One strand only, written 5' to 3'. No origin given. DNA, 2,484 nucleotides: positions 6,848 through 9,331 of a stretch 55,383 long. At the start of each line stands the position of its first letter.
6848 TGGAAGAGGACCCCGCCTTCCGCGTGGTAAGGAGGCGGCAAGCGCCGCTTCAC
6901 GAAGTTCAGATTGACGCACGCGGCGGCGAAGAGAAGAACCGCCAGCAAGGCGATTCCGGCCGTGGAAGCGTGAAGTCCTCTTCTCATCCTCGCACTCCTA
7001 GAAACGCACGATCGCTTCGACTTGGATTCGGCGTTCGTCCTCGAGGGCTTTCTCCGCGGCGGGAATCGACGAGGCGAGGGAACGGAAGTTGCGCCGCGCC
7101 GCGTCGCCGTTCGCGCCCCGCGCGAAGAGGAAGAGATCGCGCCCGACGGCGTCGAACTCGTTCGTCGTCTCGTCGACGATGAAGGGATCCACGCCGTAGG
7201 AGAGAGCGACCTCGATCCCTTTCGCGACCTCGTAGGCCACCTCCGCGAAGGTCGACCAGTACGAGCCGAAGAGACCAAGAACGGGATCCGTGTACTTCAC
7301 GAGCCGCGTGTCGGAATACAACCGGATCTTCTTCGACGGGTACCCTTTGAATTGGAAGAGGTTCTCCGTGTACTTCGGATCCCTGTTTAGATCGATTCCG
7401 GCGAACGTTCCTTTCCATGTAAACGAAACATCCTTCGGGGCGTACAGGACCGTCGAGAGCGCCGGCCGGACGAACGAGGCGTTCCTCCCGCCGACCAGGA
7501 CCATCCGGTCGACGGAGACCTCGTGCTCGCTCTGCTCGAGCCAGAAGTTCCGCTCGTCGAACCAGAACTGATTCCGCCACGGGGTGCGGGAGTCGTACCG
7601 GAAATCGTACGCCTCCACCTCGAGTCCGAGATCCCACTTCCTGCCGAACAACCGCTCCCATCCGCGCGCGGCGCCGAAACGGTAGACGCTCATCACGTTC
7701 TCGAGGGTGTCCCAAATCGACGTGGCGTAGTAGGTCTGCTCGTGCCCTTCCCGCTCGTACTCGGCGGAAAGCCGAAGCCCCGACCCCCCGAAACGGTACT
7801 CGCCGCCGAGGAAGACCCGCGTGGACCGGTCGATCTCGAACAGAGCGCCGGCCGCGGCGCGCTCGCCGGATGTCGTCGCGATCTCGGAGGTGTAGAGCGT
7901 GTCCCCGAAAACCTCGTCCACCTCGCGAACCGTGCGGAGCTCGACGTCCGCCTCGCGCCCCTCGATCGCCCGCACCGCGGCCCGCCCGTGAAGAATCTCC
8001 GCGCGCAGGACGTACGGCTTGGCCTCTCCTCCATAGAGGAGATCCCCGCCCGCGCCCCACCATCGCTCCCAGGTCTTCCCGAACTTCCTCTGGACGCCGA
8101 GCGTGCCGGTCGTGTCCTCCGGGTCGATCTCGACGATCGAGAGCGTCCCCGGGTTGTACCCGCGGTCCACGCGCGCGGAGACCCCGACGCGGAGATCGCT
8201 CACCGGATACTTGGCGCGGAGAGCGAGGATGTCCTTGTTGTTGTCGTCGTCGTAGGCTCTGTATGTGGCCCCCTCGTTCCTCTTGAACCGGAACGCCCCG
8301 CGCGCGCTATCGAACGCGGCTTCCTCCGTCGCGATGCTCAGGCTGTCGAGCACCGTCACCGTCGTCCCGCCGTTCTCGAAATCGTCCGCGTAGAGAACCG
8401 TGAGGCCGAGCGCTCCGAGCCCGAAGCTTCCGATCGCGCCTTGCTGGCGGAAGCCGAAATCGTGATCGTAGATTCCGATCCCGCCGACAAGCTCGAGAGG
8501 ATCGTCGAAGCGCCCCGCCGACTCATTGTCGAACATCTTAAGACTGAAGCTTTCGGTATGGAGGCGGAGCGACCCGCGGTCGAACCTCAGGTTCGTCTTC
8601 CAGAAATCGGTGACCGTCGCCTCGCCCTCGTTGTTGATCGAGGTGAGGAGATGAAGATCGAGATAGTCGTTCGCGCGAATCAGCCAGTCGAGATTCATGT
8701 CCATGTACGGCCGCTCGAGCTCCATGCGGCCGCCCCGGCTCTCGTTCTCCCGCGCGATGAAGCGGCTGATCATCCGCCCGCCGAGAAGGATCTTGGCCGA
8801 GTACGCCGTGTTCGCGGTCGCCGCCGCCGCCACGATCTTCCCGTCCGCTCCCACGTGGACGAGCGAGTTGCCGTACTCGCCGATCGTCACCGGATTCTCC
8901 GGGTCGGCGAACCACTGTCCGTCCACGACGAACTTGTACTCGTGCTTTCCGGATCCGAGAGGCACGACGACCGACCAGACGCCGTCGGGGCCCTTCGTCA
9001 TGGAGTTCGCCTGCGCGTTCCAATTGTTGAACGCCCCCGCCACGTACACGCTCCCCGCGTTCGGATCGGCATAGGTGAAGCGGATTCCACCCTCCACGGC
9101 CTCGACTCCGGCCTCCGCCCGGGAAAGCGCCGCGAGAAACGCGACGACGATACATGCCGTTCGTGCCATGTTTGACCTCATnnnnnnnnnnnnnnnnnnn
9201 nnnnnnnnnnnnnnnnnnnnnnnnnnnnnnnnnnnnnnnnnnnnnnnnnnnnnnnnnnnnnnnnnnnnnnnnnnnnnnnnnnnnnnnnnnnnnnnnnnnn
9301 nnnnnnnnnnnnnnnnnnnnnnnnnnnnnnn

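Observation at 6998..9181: Glycogen-binding module fused directly to a large outer-membrane beta-barrel, with an unfused paralogous barrel next door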

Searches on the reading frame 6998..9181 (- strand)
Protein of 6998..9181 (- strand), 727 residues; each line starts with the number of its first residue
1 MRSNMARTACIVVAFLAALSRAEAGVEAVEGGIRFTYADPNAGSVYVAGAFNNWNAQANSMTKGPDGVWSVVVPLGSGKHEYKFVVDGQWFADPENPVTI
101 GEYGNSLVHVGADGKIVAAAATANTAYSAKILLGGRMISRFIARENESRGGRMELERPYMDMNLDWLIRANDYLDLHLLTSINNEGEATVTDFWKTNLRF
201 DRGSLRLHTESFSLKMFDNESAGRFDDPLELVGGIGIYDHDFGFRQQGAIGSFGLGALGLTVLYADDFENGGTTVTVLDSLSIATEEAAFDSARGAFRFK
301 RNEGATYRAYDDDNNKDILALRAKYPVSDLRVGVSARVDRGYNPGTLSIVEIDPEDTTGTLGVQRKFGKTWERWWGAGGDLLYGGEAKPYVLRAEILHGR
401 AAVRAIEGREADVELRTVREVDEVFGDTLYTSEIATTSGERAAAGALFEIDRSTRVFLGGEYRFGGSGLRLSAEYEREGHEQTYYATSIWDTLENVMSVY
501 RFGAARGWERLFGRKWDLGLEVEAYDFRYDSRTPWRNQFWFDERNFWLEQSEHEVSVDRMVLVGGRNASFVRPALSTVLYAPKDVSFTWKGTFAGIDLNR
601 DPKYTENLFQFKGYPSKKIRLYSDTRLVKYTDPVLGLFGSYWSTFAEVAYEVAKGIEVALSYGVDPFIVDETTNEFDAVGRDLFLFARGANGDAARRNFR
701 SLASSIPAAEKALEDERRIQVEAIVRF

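Call 7: search_protein_families(library=pfam, proteins=[window:6998-9181:-], max_evalue=1)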
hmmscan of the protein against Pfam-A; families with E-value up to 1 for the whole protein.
window:6998-9181:- (727 aa): 4 families
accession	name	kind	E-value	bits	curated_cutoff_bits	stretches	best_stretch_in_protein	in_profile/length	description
PF16561.11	AMPK1_CBM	-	3.3e-14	53.3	26.8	1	36-106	6-73/85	Glycogen recognition site of AMP-activated protein kinase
PF02922.24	CBM_48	-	1.9e-10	41.4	22.4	1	28-93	6-73/83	Carbohydrate-binding module 48 (Isoamylase N-terminal domain)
PF22058.2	X25_BaPul_like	-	0.013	16.1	27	1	50-92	14-58/87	Pullulanase X25 domain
PF16760.10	CBM53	-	0.046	14.4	27.6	1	42-77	10-50/57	Starch/carbohydrate-binding module (family 53)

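Call 8: search_protein_families(library=ncbifam, proteins=[window:6998-9181:-], max_evalue=1)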
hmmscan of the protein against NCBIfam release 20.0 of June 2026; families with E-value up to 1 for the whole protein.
window:6998-9181:- (727 aa): 7 families
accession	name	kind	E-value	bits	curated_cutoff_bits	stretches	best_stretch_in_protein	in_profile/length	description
NF003811.1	PRK05402.1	equivalog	3e-08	32.7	741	1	30-87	28-86/619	1,4-alpha-glucan branching protein GlgB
NF008967.0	PRK12313.1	equivalog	2.5e-07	29.4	577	1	31-89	38-96/633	1,4-alpha-glucan branching protein GlgB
NF011294.0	PRK14706.1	equivalog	3.4e-07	28.9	1284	1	18-88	32-98/642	1,4-alpha-glucan branching enzyme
TIGR01515.1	branching_enzym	equivalog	1e-06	27.7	463.95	1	31-86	28-84/607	1,4-alpha-glucan branching enzyme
NF009221.0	PRK12568.1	equivalog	2.5e-05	22.5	1270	1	22-86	145-208/745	1,4-alpha-glucan branching enzyme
NF011293.0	PRK14705.1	equivalog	0.00028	18.5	2376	1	31-91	638-702/1224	1,4-alpha-glucan branching enzyme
NF052315.1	T9SS_plug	equivalog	0.051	12.6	100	1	37-87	286-342/385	type IX secretion system plug protein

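Call 15: find_homologous_proteins(query=window:6998-9181:-)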
Query window:6998-9181:- (727 aa): 100 proteins with E <= 0.001 among 8000 candidates.
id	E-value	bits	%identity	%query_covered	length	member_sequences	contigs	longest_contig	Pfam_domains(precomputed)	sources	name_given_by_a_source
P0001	0.0e+0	1576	94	100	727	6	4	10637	PF02922.25,PF16561.12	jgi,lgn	-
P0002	0.0e+0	1257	76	99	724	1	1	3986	PF02922.25,PF16561.12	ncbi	ncbi:MAG: glycogen-binding domain-containing protein, partial [Candidatus Eisenbacteria bacterium]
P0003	0.0e+0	1213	72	100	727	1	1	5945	PF02922.25,PF16561.12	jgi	jgi:hypothetical protein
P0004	0.0e+0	1102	69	98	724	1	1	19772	PF02922.25,PF16561.12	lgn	-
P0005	0.0e+0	1095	67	100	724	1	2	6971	PF02922.25,PF16561.12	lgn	-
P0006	0.0e+0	1066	66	100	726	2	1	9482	PF02922.25,PF16561.12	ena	-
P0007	0.0e+0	1050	64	100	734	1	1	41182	PF02922.25,PF16561.12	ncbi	ncbi:MAG: glycogen-binding domain-containing protein [Candidatus Eisenbacteria bacterium]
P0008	6.8e-289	979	61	100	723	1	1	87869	PF02922.25,PF16561.12,PF22058.3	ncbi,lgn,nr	ncbi:MAG: glycogen-binding domain-containing protein [Candidatus Eisenbacteria bacterium]|nr:glycoge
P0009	2.9e-256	871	54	99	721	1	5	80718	PF02922.25,PF16561.12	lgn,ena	-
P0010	1.1e-251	855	55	99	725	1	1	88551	PF02922.25,PF16561.12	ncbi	-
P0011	1.0e-245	836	56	97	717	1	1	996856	PF02922.25,PF16561.12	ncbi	-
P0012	8.1e-228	777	51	99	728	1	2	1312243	PF02922.25,PF16561.12,PF22058.3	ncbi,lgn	-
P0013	2.3e-173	597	43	100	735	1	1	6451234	PF02922.25,PF16561.12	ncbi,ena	-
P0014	7.3e-172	592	44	96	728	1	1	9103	PF02922.25,PF16561.12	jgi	jgi:hypothetical protein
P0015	1.6e-171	590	45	99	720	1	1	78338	PF02922.25,PF16561.12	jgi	jgi:hypothetical protein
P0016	8.3e-166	572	43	96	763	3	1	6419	PF02922.25,PF16561.12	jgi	-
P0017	9.2e-162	558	45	99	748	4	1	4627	PF02922.25,PF16561.12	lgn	-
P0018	1.1e-161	558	42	100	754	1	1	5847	PF02922.25,PF16561.12,PF22058.3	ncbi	-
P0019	5.9e-160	552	44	97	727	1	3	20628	PF02922.25,PF16561.12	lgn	-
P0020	9.4e-159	548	41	98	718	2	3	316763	PF02922.25,PF16561.12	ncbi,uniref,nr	ncbi:MAG: glycogen-binding domain-containing protein [Candidatus Eisenbacteria bacterium]|uniref:Gly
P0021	1.3e-155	538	42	96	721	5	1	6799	PF02922.25,PF16561.12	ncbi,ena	-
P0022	4.7e-154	533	41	99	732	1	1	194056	PF02922.25,PF16561.12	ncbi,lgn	-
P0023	7.8e-154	532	42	98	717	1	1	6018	PF02922.25,PF16561.12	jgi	jgi:hypothetical protein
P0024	1.7e-152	528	41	99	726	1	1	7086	PF02922.25,PF16561.12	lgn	-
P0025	2.0e-152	527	42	99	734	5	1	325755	PF02922.25,PF16561.12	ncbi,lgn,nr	ncbi:MAG: glycogen-binding domain-containing protein [Gemmatimonadota bacterium]|nr:glycogen-binding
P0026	2.6e-152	527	42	96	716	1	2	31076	PF02922.25,PF16561.12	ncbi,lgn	-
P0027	5.8e-152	526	42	96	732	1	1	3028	PF02922.25,PF16561.12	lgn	-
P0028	3.6e-151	523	40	97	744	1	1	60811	PF02922.25,PF16561.12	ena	-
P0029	4.0e-151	523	41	97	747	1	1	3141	PF16561.12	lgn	-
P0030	4.5e-151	523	42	98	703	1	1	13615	PF02922.25,PF16561.12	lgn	-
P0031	4.6e-151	523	41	96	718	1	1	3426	PF02922.25,PF16561.12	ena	-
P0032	7.3e-151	522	41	96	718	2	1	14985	PF02922.25,PF16561.12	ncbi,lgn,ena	-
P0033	2.4e-150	520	41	100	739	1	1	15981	PF16561.12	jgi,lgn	jgi:hypothetical protein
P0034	1.1e-149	518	41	96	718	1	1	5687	PF02922.25,PF16561.12,PF22058.3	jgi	jgi:hypothetical protein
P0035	3.1e-149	517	42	96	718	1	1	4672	PF02922.25,PF16561.12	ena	-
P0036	2.7e-147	510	41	96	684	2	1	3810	PF02922.25,PF16561.12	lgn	-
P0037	3.0e-147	510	40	99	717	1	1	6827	PF02922.25,PF16561.12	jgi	jgi:hypothetical protein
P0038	3.8e-146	507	40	99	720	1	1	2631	PF02922.25,PF16561.12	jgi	jgi:hypothetical protein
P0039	2.6e-145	504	41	96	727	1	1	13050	PF02922.25,PF16561.12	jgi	jgi:hypothetical protein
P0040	1.9e-144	501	40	99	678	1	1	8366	PF02922.25,PF16561.12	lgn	-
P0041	3.9e-144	500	40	99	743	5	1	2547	PF02922.25,PF16561.12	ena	-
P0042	3.5e-143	497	40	96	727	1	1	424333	PF02922.25,PF16561.12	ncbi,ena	-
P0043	6.7e-143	496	40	96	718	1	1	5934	PF02922.25,PF16561.12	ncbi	-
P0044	1.0e-142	495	42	90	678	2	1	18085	PF16561.12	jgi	jgi:hypothetical protein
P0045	4.0e-142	493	39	99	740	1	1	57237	PF02922.25,PF16561.12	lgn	-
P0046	6.5e-142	493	40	99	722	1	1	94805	PF02922.25,PF16561.12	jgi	jgi:hypothetical protein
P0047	1.9e-140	488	39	98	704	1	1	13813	PF02922.25,PF16561.12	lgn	-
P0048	3.2e-140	487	39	97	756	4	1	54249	PF02922.25,PF16561.12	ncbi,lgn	-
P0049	1.4e-138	482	39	97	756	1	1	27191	PF02922.25,PF16561.12,PF22058.3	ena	-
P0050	5.5e-138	480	37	96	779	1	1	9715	PF02922.25,PF16561.12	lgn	-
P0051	2.0e-137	478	39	99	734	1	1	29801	PF02922.25,PF16561.12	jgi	jgi:hypothetical protein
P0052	2.1e-135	471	38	97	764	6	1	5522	PF02922.25,PF16561.12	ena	-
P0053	1.4e-134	468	39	100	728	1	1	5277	PF02922.25,PF16561.12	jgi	jgi:hypothetical protein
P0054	7.4e-134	466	38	96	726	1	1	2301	PF02922.25,PF16561.12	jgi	-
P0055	1.4e-133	465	37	97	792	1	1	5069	PF02922.25,PF16561.12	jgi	jgi:hypothetical protein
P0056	1.6e-131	458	37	96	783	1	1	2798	PF02922.25,PF16561.12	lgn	-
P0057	2.6e-131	458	36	96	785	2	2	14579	PF02922.25,PF16561.12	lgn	-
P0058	5.9e-130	453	37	100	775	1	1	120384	PF02922.25,PF16561.12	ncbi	-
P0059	7.6e-129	449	38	96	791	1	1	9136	PF02922.25,PF16561.12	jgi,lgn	jgi:hypothetical protein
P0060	9.4e-129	449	36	99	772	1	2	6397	PF02922.25,PF16561.12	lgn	-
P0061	2.6e-128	448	37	97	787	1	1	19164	PF02922.25,PF16561.12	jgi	jgi:hypothetical protein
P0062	8.3e-128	446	35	100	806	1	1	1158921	PF02922.25,PF16561.12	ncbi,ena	-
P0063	1.4e-127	445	36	96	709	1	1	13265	PF02922.25,PF16561.12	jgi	jgi:hypothetical protein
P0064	3.2e-127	444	37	96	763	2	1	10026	PF02922.25,PF16561.12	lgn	-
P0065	5.7e-126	440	36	98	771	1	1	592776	PF02922.25,PF16561.12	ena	-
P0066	7.1e-126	440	35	96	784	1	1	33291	PF02922.25,PF16561.12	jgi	jgi:hypothetical protein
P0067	1.4e-125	439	37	96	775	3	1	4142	PF02922.25,PF16561.12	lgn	-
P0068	4.1e-125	437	35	96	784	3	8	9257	PF02922.25,PF16561.12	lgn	-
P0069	9.6e-125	436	36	96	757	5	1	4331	PF02922.25,PF16561.12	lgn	-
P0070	4.8e-123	430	36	97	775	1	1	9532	PF02922.25,PF16561.12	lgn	-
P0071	8.1e-123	429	37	96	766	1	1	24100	PF02922.25,PF16561.12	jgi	jgi:hypothetical protein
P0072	1.0e-121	426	37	97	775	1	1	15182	PF02922.25,PF16561.12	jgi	jgi:hypothetical protein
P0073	2.1e-120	421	36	97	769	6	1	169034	PF02922.25,PF16561.12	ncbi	-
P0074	5.7e-120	420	37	96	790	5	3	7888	PF02922.25,PF16561.12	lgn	-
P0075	9.8e-120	419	36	99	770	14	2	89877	PF02922.25,PF16561.12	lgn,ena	-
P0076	2.9e-119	418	37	96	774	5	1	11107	PF02922.25,PF16561.12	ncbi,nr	ncbi:MAG: glycogen-binding domain-containing protein [Candidatus Eisenbacteria bacterium]|nr:glycoge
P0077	6.9e-119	416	35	100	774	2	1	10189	PF02922.25,PF16561.12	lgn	-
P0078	1.2e-118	416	36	98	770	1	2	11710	PF02922.25,PF16561.12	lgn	-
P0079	1.2e-117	412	34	97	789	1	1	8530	PF02922.25,PF16561.12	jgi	jgi:hypothetical protein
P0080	3.4e-115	404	35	98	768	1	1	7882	PF02922.25,PF16561.12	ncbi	-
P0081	8.8e-115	403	33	99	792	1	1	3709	PF02922.25,PF16561.12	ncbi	-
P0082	2.1e-113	398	44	38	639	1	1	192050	PF02922.25,PF16561.12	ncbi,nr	ncbi:MAG: glycogen-binding domain-containing protein [Candidatus Eisenbacteria bacterium]|nr:glycoge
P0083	1.7e-53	200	35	33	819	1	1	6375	PF02922.25,PF16561.12,PF22058.3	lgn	-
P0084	8.4e-46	175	49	9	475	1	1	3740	PF02922.25,PF16561.12,PF22058.3,PF16760.11,PF26120.1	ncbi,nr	ncbi:MAG: glycogen-binding domain-containing protein, partial [bacterium]|nr:glycogen-binding domain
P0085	3.5e-43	166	47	10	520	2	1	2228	PF02922.25,PF16561.12,PF22058.3,PF16760.11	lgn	-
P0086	5.2e-43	166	38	34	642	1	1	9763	PF02922.25,PF16561.12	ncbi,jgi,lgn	-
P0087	6.3e-43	165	43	13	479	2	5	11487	PF02922.25,PF16561.12,PF22058.3,PF16760.11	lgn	-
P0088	3.3e-42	163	49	10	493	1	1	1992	PF02922.25,PF16561.12,PF22058.3,PF16760.11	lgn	-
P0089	3.4e-41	160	41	14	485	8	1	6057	PF02922.25,PF16561.12,PF22058.3,PF16760.11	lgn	-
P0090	8.5e-41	158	35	38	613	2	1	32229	PF02922.25,PF16561.12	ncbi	-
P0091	1.2e-40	158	39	31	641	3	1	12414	PF02922.25,PF16561.12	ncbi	-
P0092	2.6e-40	157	49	10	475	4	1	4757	PF02922.25,PF16561.12,PF22058.3,PF16760.11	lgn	-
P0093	1.9e-39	154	46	10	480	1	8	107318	PF02922.25,PF16561.12,PF22058.3,PF16760.11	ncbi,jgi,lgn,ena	-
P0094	2.1e-37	147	49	8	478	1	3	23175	PF02922.25,PF16561.12,PF22058.3,PF16760.11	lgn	-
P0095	1.5e-36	144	51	7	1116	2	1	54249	PF02922.25,PF00128.32,PF16561.12,PF22058.3,PF22460.3,PF16760.11,PF26120.1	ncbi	-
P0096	2.4e-36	144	33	46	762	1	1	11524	PF02922.25,PF16561.12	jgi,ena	-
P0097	5.2e-35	139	37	29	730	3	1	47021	PF02922.25,PF16561.12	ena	-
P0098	5.6e-34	136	34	42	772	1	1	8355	PF02922.25,PF16561.12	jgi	jgi:hypothetical protein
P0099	5.5e-29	119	34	32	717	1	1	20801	PF02922.25,PF16561.12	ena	-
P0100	7.9e-10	56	42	11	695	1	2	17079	PF02922.25,PF16561.12,PF00158.33,PF25601.2,PF02954.26,PF14532.13,PF00072.31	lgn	-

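Call 22: search_solved_structures(query=A1, max_evalue=10)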
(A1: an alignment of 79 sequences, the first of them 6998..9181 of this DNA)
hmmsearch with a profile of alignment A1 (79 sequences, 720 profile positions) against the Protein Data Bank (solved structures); distinct sequences matched with E-value up to 10: 52.
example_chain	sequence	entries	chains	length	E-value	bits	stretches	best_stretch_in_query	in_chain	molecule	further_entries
2f15_A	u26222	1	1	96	7.3e-17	64.2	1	44-111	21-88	5'-AMP-activated protein kinase, beta-2 subunit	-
2lu3_A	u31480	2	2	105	9.1e-17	63.9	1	44-111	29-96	5'-AMP-activated protein kinase subunit beta-2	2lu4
4y0g_A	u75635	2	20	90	1.2e-16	63.6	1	44-105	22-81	5'-AMP-activated protein kinase subunit beta-2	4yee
1z0n_A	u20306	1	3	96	3.4e-16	62.1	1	44-112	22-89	5'-AMP-activated protein kinase, beta-1 subunit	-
4rer_B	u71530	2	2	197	4.1e-16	61.8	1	44-112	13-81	5'-AMP-activated protein kinase subunit beta-2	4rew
7jhg_B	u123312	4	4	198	4.1e-16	61.8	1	44-112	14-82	5'-AMP-activated protein kinase subunit beta-2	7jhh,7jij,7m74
6b2e_B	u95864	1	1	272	7.1e-16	61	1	44-112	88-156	5'-AMP-activated protein kinase subunit beta-2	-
1z0m_A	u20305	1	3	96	1.9e-15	59.5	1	44-112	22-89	5'-AMP-activated protein kinase, beta-1 subunit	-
4yef_A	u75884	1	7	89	3.1e-15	58.9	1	44-106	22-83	5'-AMP-activated protein kinase subunit beta-1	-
4qfg_B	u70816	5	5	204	6.4e-15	57.8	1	44-112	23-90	5'-AMP-activated protein kinase subunit beta-1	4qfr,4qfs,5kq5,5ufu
5t5t_B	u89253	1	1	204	9.3e-15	57.3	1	44-112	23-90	5'-AMP-activated protein kinase subunit beta-1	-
6c9f_B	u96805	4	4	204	9.4e-15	57.3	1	44-112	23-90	5'-AMP-activated protein kinase subunit beta-1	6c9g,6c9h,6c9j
6e4t_B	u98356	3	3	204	1.1e-14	57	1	44-112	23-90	5'-AMP-activated protein kinase subunit beta-1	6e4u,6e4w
4zhx_B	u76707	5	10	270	2.7e-14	55.8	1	44-112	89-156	5'-AMP-activated protein kinase subunit beta-1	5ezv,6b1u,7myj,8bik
4cfe_B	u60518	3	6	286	2.9e-14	55.7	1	44-112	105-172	5'-AMP-ACTIVATED PROTEIN KINASE SUBUNIT BETA-1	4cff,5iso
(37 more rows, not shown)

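Call 25: find_encoding_contigs(protein=P0013, flank=10000, max_places=2)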
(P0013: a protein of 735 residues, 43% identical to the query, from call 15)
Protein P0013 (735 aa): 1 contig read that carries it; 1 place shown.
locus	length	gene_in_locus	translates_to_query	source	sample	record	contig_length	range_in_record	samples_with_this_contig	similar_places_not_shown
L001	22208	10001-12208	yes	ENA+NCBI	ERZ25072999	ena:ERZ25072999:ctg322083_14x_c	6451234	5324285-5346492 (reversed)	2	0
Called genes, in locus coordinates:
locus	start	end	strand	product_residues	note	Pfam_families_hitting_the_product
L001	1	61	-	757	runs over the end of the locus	PF08309:LVIVD, PF13860:FlgD_ig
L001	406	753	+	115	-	-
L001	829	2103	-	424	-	PF00128:Alpha-amylase, PF14871:GHL6 (weak), PF00128:Alpha-amylase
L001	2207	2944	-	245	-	PF22058:X25_BaPul_like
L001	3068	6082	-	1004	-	PF02922:CBM_48, PF16561:AMPK1_CBM, PF22058:X25_BaPul_like (weak), PF16561:AMPK1_CBM, PF02922:CBM_48, PF16561:AMPK1_CBM, PF00128:Alpha-amylase, PF16657:Malt_amylase_C, +3 more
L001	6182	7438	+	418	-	-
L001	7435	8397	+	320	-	-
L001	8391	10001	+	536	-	-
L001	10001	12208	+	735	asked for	PF02922:CBM_48, PF16561:AMPK1_CBM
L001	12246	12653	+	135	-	PF02922:CBM_48 (faint), PF16561:AMPK1_CBM (weak)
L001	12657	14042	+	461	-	PF09430:EMC7_beta-sandw (faint), PF13620:CarboxypepD_reg (weak), PF14686:fn3_3 (faint), PF13620:CarboxypepD_reg, PF13715:CarbopepD_reg_2 (weak)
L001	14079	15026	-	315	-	PF01370:Epimerase, PF13460:NAD_binding_10 (weak), PF16363:GDP_Man_Dehyd (weak)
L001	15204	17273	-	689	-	PF13860:FlgD_ig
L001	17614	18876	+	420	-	PF01547:SBP_bac_1, PF13416:SBP_bac_8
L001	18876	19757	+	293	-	PF00528:BPD_transp_1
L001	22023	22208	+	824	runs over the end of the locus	PF02922:CBM_48 (weak), PF00128:Alpha-amylase, PF02806:Alpha-amylase_C, PF13860:FlgD_ig (weak)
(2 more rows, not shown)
